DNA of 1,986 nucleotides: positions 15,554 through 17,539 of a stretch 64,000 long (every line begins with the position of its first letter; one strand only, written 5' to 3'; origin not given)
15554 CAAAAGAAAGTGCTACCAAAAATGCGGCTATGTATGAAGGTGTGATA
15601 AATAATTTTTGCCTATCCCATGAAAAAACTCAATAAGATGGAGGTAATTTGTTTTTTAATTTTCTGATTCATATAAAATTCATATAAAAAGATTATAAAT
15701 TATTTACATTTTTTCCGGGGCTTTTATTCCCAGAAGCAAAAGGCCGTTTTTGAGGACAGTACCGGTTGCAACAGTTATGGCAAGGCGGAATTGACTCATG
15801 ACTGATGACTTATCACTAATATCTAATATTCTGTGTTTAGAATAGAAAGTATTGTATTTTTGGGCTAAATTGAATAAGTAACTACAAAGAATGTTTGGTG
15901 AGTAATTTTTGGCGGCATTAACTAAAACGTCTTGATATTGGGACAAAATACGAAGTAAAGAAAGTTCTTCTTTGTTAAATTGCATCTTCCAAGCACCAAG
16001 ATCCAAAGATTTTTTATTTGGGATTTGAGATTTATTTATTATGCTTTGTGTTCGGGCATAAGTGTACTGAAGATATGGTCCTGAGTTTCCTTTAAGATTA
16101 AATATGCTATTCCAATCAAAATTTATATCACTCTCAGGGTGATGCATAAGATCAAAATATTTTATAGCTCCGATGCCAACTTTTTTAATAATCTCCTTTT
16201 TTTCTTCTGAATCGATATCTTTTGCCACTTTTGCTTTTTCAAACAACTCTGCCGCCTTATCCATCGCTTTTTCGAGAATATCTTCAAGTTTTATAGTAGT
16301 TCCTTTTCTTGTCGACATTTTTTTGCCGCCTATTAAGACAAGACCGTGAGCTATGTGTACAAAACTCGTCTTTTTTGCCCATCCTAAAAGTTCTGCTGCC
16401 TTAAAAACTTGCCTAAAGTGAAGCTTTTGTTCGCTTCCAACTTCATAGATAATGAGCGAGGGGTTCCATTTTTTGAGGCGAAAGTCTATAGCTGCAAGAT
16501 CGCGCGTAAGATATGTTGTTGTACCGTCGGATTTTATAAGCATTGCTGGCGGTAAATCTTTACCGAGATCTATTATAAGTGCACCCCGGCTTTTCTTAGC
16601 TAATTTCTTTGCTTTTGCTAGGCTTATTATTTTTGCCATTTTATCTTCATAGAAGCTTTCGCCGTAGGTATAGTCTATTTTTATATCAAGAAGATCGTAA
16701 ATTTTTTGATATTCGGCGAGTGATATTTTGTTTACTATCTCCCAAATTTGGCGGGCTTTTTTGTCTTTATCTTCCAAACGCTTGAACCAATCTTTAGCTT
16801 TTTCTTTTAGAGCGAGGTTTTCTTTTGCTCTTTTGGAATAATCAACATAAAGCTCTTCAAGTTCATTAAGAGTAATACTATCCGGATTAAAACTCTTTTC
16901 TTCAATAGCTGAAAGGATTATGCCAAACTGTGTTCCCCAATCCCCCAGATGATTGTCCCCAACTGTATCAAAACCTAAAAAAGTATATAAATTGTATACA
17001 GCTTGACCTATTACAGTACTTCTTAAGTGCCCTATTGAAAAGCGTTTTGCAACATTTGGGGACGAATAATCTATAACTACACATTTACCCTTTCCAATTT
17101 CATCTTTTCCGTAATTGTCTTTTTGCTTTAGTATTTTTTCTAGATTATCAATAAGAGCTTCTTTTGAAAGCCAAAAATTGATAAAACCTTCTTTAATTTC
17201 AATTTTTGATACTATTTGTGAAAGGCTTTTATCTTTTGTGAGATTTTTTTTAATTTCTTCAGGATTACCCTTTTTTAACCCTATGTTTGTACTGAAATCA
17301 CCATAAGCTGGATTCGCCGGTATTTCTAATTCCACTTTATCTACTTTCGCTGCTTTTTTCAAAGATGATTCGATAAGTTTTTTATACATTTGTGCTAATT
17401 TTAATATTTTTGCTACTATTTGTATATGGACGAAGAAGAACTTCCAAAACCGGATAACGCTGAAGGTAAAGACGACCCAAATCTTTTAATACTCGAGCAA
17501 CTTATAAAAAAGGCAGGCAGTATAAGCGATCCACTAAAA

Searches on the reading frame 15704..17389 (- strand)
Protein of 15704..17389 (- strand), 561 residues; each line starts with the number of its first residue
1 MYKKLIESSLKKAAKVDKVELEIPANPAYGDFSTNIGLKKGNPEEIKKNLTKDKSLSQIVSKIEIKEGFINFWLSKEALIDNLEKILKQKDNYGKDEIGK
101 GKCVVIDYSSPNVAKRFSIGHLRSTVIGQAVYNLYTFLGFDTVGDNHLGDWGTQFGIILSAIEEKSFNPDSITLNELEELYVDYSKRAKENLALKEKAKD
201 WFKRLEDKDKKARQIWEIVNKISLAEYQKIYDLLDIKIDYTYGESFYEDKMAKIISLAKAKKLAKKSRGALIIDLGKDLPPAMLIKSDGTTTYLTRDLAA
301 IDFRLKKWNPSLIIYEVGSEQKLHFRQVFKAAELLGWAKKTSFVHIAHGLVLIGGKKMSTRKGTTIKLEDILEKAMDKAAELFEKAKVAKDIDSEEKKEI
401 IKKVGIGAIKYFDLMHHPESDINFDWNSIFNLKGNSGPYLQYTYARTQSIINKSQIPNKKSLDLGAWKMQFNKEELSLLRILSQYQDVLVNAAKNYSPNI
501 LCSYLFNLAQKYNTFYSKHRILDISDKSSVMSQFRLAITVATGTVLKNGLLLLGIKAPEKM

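Call 86: search_protein_families(library=pfam, proteins=[window:15704-17389:-], max_evalue=0.0001)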
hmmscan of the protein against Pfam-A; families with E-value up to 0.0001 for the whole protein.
window:15704-17389:- (561 aa): 3 families
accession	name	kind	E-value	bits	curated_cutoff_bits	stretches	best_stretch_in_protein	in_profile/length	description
PF00750.26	tRNA-synt_1d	-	5.9e-89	298.9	23.3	1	83-426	2-349/349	tRNA synthetases class I (R), catalytic domain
PF05746.21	DALR_1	-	2.1e-29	102.4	22.3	1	440-561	1-117/117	DALR anticodon binding domain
PF03485.21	Arg_tRNA_synt_N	-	1e-09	39.3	21.5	1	2-73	3-84/85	Arginyl tRNA synthetase N terminal domain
